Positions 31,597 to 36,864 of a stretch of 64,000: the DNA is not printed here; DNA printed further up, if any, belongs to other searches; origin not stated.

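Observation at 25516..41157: Compact single-strand module: flippase-like protein, GT4, methyltransferase(s) and four consecutive GT-C-like giant membrane proteins, two with the function-unknown YYY/DUF2298 domain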

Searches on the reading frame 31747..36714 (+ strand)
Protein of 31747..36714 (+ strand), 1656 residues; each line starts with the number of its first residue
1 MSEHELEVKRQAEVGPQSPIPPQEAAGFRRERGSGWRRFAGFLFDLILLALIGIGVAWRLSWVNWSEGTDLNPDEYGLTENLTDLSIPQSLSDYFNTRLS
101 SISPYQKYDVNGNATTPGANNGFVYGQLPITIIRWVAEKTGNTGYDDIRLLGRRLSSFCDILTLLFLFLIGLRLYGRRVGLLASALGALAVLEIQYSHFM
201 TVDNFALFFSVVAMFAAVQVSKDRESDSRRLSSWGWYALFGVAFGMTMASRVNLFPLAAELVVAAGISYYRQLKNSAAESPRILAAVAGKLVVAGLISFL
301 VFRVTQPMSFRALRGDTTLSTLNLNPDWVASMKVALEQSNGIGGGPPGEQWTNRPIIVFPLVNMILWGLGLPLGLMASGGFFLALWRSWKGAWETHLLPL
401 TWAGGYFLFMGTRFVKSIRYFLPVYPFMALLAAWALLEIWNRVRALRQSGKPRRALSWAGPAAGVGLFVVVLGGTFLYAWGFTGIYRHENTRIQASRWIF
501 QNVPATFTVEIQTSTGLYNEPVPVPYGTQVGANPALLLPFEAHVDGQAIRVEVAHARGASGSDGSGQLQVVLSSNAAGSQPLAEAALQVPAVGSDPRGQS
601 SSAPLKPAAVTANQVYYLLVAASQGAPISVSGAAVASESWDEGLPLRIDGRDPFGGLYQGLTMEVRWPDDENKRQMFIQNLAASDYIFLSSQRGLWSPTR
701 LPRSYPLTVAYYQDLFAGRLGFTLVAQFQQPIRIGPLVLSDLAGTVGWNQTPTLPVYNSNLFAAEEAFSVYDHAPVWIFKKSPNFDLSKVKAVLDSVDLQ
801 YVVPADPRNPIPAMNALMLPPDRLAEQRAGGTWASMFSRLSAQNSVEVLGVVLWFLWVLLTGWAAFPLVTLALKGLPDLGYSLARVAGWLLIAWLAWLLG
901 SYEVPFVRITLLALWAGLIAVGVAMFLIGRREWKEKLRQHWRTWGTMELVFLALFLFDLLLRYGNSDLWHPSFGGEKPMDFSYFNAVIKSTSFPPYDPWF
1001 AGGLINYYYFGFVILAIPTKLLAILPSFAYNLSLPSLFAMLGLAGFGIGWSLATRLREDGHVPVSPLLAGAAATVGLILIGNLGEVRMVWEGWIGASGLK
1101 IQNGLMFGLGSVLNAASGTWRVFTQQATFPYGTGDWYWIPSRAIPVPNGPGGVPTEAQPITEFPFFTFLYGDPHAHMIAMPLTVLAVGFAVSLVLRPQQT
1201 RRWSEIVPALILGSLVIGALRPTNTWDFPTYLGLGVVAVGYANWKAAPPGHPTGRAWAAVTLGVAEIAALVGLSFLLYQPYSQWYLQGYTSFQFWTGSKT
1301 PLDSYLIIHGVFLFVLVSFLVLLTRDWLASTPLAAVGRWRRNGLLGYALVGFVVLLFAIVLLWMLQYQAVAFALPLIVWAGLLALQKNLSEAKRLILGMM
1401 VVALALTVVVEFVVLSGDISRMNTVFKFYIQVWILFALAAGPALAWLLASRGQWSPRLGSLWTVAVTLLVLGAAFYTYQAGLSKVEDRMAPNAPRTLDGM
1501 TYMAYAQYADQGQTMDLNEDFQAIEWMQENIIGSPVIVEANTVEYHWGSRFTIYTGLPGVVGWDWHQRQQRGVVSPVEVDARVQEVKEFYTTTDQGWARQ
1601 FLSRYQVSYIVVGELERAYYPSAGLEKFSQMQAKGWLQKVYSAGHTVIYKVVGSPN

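Call 8: search_protein_families(library=pfam, proteins=[window:31747-36714:+], max_evalue=0.01)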
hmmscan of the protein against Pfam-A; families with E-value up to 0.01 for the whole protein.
window:31747-36714:+ (1656 aa): 2 families
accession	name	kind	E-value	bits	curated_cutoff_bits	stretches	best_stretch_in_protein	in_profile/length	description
PF10060.15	DUF2298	-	7.2e-117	391.7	27.8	1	891-1436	1-488/488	Uncharacterized membrane protein (DUF2298)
PF13231.12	PMT_2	-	2.8e-06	28.1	26.1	1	157-277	29-142/160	Dolichyl-phosphate-mannose-protein mannosyltransferase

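Call 9: search_protein_families(library=ncbifam, proteins=[window:31747-36714:+], max_evalue=0.01)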
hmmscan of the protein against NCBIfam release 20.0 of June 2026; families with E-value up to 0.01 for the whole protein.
window:31747-36714:+ (1656 aa): 1 family
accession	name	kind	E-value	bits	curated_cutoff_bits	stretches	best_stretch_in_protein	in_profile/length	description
TIGR03662.1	Chlor_Arch_YYY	subfamily_domain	1.8e-165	552.5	300.25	1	848-1651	2-726/727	chlor_Arch_YYY domain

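Call 17: search_solved_structures(query=window:31747-36714:+, max_evalue=10)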
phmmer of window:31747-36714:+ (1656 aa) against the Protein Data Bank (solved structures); distinct sequences matched with E-value up to 10: 8.
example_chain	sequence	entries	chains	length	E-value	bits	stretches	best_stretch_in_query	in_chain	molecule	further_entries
5vza_A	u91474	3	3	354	1.6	8.9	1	262-324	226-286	DNA-directed DNA/RNA polymerase mu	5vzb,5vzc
5vz7_A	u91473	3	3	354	1.9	8.7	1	262-323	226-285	DNA-directed DNA/RNA polymerase mu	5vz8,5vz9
4ycx_A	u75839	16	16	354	1.9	8.7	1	262-323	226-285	DNA-directed DNA/RNA polymerase mu | human DNA Polymerase Mu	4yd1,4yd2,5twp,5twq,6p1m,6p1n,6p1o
5twr_A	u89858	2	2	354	1.9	8.7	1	263-323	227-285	DNA-directed DNA/RNA polymerase mu | human DNA Polymerase Mu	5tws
4lzd_A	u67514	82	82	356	1.9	8.7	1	262-323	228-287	DNA-directed DNA/RNA polymerase mu | DNA-directed DNA/RNA polymerase mu,DNA-directed DNA/RNA polymerase mu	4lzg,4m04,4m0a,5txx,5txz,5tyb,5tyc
7ktj_A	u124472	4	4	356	2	8.6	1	262-323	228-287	DNA-directed DNA/RNA polymerase mu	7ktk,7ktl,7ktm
5vzd_A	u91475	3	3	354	2.1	8.6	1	262-323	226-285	DNA-directed DNA/RNA polymerase mu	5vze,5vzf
5vzg_A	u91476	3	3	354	2.1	8.5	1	262-322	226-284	DNA-directed DNA/RNA polymerase mu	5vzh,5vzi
